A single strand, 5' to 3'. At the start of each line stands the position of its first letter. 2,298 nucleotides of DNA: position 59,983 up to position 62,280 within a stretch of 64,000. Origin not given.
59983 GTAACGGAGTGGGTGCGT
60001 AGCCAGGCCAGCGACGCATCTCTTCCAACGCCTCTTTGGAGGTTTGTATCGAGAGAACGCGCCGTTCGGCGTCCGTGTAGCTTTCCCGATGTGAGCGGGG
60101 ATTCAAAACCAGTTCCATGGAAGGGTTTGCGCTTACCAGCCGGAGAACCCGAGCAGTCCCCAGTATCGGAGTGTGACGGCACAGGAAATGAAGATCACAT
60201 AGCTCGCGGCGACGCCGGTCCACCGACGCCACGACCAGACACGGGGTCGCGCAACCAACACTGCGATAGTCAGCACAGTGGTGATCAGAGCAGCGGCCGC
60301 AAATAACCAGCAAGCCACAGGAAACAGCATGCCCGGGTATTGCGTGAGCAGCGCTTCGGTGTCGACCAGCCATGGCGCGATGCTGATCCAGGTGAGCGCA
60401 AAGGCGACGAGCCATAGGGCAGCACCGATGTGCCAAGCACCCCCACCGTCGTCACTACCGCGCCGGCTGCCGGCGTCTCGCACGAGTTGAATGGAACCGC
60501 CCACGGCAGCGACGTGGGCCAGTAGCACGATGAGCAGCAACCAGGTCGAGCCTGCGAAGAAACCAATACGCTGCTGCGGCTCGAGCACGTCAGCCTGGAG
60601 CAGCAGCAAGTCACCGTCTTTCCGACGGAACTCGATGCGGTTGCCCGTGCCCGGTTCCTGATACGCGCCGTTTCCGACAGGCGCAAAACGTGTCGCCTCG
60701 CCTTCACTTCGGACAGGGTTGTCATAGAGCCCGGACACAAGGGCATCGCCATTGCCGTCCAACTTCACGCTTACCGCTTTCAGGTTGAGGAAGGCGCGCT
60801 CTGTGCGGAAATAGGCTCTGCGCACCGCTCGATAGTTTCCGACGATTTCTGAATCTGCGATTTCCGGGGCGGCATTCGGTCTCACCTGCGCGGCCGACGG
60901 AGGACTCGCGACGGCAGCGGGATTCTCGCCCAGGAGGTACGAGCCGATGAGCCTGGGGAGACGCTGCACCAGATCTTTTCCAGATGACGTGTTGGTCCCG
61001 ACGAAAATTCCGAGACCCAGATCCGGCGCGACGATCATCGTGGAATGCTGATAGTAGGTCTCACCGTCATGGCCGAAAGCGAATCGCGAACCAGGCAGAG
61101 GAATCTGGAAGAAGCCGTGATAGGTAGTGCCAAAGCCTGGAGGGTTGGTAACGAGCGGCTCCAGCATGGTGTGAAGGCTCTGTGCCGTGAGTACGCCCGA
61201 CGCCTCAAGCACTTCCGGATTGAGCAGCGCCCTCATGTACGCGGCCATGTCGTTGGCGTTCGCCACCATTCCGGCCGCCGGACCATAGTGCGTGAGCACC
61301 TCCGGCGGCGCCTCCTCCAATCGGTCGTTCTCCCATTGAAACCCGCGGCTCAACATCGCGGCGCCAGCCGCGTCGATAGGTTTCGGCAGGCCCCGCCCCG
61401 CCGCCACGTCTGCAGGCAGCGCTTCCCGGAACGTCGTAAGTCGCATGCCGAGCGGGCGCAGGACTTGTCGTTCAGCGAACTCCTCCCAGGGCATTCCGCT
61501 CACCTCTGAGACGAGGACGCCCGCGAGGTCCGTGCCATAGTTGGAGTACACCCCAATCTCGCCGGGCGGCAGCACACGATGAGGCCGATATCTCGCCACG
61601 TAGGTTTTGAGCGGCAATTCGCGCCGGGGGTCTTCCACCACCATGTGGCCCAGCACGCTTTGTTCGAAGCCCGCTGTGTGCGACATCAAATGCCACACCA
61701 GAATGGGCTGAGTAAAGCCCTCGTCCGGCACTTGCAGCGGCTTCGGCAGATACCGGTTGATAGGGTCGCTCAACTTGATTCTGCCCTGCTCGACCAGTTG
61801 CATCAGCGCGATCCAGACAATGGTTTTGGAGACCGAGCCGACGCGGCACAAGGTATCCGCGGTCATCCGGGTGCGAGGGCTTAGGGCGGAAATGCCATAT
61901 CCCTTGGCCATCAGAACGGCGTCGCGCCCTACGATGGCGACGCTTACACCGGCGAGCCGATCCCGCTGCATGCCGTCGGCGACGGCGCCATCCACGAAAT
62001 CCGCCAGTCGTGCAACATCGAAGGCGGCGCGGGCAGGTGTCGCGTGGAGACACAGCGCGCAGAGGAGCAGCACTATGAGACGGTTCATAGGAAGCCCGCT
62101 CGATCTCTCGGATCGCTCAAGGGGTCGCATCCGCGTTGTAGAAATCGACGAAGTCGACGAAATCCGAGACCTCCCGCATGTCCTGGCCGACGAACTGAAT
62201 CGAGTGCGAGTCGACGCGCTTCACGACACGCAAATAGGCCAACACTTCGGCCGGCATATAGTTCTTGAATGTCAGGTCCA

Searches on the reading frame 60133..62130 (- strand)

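Call 44: search_protein_families(library=pfam, proteins=[window:60133-62130:-], max_evalue=0.00001)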
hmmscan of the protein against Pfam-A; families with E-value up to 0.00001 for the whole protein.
window:60133-62130:- (665 aa): 1 family
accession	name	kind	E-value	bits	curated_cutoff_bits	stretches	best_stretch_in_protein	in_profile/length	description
PF00144.29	Beta-lactamase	-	1.1e-59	202.7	27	1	47-395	2-324/329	Beta-lactamase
